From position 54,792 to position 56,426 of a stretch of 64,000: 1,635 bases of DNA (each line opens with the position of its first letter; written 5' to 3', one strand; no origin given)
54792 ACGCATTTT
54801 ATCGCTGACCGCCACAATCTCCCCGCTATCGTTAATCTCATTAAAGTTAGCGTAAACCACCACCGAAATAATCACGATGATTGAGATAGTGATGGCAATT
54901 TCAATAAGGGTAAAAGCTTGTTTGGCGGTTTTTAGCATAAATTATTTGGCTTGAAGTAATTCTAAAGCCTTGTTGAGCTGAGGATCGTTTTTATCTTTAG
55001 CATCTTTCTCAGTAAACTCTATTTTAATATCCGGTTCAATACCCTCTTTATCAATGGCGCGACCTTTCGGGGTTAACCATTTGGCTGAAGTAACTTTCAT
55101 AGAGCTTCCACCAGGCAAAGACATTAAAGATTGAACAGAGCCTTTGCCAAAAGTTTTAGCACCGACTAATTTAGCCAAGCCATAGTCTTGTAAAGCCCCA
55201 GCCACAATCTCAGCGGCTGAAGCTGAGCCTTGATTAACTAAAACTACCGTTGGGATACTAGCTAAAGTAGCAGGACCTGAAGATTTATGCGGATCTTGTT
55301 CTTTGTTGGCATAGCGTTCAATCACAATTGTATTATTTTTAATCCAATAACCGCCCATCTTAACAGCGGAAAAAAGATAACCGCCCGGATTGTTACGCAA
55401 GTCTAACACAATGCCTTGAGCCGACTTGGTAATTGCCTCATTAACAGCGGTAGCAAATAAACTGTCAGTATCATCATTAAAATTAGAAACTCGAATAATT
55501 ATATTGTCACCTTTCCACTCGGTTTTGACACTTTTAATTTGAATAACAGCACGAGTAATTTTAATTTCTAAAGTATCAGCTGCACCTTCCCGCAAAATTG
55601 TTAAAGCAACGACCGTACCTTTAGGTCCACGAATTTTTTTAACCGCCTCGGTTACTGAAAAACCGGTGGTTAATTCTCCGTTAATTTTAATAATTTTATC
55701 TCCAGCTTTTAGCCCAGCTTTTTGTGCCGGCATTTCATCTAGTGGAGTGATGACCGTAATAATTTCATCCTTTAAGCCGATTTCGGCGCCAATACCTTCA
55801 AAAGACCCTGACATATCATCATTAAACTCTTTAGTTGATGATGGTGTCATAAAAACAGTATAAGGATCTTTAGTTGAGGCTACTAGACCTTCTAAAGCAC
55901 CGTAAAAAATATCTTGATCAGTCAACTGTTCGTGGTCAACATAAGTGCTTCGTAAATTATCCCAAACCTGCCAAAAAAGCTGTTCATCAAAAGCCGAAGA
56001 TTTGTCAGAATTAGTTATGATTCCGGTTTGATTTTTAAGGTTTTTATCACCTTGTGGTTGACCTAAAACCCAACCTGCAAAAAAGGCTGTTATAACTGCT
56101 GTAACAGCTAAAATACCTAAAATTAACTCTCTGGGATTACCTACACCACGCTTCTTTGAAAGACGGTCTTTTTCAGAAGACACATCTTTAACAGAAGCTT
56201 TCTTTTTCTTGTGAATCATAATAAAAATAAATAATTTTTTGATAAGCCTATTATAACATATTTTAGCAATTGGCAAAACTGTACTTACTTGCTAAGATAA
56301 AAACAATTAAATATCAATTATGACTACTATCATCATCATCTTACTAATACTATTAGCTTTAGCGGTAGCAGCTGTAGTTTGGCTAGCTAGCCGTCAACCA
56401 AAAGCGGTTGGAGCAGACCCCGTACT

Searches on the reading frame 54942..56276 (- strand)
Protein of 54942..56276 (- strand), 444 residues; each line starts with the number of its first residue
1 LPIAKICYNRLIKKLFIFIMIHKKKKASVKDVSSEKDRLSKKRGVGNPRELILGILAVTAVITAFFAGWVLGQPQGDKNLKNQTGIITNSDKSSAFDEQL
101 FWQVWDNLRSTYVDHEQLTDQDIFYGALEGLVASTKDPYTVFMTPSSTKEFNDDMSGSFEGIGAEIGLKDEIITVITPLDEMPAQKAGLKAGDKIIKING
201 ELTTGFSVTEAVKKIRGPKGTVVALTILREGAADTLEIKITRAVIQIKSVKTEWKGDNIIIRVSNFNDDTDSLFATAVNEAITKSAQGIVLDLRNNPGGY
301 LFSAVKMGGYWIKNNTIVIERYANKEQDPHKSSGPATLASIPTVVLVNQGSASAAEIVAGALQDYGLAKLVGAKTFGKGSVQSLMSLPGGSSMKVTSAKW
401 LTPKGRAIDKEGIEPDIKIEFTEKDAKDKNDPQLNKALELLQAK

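Call 50: search_protein_families(library=pfam, proteins=[window:54942-56276:-], max_evalue=0.001)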
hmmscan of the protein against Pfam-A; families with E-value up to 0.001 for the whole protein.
window:54942-56276:- (444 aa): 5 families
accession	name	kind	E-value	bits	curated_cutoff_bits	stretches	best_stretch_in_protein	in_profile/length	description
PF03572.23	Peptidase_S41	-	4.1e-50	170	24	1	260-419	4-165/165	Peptidase family S41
PF00595.29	PDZ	-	1.7e-12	48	23.2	1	162-228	12-81/81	PDZ domain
PF17820.7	PDZ_6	-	2.6e-11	43.5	27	1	181-229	8-54/54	PDZ domain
PF13180.12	PDZ_2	-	1.8e-08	34.9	27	1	162-240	3-80/80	PDZ domain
PF22694.1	CtpB_N-like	-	7.2e-05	23.6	27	1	99-144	39-82/85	Activating protease CtpB N-terminal domain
